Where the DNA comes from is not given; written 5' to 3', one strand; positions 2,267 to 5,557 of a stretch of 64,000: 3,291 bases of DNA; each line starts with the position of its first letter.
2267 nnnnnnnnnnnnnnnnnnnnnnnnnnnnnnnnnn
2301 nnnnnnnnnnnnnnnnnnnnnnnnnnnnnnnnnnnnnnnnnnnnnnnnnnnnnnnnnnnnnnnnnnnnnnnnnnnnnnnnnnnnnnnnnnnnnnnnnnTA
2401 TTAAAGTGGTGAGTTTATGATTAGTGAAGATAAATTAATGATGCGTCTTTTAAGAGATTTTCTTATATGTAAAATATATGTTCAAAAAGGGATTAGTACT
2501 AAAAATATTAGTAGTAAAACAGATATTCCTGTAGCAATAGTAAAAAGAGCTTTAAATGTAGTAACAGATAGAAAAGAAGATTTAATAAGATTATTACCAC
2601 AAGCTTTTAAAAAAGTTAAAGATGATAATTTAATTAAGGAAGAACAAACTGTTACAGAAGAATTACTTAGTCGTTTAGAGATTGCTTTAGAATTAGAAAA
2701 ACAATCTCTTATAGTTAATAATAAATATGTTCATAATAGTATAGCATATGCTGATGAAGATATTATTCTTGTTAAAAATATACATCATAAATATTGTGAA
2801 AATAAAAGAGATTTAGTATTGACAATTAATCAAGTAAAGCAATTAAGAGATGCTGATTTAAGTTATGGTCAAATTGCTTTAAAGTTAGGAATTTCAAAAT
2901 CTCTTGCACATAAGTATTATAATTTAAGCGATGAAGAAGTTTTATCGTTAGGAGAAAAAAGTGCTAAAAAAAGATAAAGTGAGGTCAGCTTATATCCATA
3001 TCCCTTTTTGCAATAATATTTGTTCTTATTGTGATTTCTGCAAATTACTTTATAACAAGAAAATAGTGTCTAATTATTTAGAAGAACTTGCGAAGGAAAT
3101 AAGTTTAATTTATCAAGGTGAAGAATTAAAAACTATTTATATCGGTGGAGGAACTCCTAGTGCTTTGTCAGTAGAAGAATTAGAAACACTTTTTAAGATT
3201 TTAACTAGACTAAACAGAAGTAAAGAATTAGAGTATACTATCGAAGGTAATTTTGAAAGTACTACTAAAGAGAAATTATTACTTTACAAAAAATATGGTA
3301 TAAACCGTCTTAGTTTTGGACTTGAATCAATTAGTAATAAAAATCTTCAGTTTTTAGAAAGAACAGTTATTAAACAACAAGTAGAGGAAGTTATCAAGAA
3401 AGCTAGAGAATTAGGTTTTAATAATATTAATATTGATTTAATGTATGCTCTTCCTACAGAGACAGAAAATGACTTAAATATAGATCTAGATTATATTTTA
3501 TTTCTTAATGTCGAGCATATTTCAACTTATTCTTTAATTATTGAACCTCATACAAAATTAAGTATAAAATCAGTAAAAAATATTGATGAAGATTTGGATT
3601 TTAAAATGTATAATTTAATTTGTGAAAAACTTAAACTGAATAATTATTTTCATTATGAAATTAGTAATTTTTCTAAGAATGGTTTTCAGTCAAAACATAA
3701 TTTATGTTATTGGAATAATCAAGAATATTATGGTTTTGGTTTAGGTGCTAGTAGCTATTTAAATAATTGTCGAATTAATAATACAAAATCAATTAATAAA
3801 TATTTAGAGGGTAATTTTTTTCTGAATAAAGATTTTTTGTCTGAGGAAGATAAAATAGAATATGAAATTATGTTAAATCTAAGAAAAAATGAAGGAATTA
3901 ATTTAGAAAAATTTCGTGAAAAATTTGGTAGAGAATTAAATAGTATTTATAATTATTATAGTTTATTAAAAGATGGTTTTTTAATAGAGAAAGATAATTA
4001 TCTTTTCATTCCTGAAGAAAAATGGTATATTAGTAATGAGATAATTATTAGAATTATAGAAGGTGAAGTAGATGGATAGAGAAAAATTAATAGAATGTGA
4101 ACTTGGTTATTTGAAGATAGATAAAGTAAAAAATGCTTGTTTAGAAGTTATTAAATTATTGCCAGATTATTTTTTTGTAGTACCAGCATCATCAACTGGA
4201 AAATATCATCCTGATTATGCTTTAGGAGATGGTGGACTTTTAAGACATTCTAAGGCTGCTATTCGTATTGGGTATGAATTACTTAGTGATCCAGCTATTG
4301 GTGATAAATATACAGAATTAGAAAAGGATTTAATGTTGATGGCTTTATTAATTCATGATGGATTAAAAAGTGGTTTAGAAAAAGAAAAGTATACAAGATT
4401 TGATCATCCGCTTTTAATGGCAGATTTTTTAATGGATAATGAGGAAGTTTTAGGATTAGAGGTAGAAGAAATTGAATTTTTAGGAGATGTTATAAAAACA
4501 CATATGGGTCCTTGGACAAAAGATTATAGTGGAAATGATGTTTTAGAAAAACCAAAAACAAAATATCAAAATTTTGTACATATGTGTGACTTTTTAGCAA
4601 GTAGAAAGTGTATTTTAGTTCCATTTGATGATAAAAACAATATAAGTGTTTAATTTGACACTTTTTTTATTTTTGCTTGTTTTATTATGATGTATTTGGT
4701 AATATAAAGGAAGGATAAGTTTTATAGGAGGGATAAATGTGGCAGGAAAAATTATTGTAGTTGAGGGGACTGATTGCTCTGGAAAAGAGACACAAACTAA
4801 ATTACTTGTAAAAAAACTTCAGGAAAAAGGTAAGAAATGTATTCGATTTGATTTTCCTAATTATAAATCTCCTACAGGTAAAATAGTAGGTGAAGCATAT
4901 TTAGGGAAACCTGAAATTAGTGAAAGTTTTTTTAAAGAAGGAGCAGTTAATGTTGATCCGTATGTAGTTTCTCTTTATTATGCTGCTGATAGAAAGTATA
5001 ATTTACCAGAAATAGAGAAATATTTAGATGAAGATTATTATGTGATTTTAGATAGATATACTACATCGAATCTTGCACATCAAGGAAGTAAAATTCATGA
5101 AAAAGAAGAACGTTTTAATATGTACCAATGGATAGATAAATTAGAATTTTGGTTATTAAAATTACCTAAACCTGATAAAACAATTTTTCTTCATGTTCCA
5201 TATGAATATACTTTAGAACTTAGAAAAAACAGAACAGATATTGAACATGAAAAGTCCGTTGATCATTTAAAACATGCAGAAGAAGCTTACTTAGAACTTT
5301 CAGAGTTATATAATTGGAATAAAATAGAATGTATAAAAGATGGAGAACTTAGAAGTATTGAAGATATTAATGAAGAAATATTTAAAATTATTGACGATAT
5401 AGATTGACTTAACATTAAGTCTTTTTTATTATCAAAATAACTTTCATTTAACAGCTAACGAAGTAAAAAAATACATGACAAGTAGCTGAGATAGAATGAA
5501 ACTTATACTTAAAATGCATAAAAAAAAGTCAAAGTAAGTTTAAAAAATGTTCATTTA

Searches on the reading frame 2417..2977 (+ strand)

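Call 41: search_protein_families(library=ncbifam, proteins=[window:2417-2977:+], max_evalue=0.00001)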
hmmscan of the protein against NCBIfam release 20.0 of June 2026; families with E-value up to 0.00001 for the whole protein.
window:2417-2977:+ (186 aa): 0 families

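Call 48: search_protein_families(library=pfam, proteins=[window:2417-2977:+], max_evalue=0.001)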
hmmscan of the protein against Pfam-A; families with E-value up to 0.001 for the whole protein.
window:2417-2977:+ (186 aa): 1 family
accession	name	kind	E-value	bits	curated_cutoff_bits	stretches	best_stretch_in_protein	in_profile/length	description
PF21694.2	DNA_pol3_delta_C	-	0.00041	20.8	27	0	7-55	39-87/121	DNA polymerase III delta subunit, C-terminal domain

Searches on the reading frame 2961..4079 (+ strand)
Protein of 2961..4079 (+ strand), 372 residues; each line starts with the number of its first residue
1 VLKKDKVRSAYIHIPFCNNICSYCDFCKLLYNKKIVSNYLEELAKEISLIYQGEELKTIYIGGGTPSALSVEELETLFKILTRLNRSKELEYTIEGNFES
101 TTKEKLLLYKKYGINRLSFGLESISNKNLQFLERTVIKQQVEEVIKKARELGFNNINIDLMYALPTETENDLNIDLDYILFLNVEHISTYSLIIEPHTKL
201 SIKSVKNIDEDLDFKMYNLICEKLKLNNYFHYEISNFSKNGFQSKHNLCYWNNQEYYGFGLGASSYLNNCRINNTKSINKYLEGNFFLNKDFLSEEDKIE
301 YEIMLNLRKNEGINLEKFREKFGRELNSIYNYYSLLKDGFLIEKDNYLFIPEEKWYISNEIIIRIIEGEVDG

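Call 41: search_protein_families(library=ncbifam, proteins=[window:2961-4079:+], max_evalue=0.00001)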
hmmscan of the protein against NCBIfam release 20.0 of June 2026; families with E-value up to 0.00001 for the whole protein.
window:2961-4079:+ (372 aa): 22 families
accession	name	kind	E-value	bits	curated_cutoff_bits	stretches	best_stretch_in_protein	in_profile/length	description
TIGR00539.1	hemN_rel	equivalog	4.3e-89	299.1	205.4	1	9-356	2-360/361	radical SAM family heme chaperone HemW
NF004567.0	PRK05904.1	equivalog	4.6e-61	207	355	1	4-365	3-352/353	coproporphyrinogen III oxidase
NF006067.1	PRK08208.1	equivalog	1.2e-49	169.5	380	1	6-362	34-411/427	STM4012 family radical SAM protein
NF005133.0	PRK06582.1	equivalog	1.4e-46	159.2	597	1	8-366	12-389/390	coproporphyrinogen III oxidase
TIGR03994.1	rSAM_HemZ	equivalog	3e-45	155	321.4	1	6-283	83-388/401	coproporphyrinogen dehydrogenase HemZ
TIGR04107.1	rSAM_HutW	equivalog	5e-45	154.1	400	1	6-284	38-328/419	heme anaerobic degradation radical SAM methyltransferase ChuW/HutW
NF006385.0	PRK08629.1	equivalog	1.9e-42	145.5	355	1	3-338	48-385/439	coproporphyrinogen III oxidase family protein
NF006064.0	PRK08207.2-2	equivalog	4.4e-36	124.9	504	1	7-254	144-399/465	coproporphyrinogen III oxidase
TIGR00538.1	hemN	equivalog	7e-35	120.7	324.95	1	6-330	48-398/454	oxygen-independent coproporphyrinogen III oxidase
NF006060.0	PRK08207.1-3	equivalog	7.2e-32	110.8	653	1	3-252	145-416/477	coproporphyrinogen III oxidase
NF006066.0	PRK08207.2-5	equivalog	1.6e-24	86.4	1117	1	9-271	192-476/518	coproporphyrinogen III oxidase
NF006061.0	PRK08207.1-4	equivalog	9.5e-24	84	702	1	9-188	175-364/501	coproporphyrinogen III oxidase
TIGR04419.1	no_iron_rSAM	equivalog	1.5e-23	83.9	300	1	21-346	9-344/378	HemN-related non-iron pseudo-SAM protein PsgB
NF006062.0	PRK08207.1-5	equivalog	2.7e-23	82.6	1007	1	4-234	145-393/476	coproporphyrinogen III oxidase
NF006059.0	PRK08207.1-1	equivalog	1.1e-20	73.9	1012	1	8-191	172-365/496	coproporphyrinogen III oxidase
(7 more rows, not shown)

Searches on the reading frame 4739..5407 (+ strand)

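Call 41: search_protein_families(library=ncbifam, proteins=[window:4739-5407:+], max_evalue=0.00001)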
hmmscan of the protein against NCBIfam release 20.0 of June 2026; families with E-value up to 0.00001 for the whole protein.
window:4739-5407:+ (222 aa): 2 families
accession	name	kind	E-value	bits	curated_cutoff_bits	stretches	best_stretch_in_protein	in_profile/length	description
NF005923.0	PRK07933.1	equivalog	1.9e-31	109.1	193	1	5-180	2-168/213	dTMP kinase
TIGR00041.1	DTMP_kinase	equivalog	3e-22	79.3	83.25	1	2-192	3-177/196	dTMP kinase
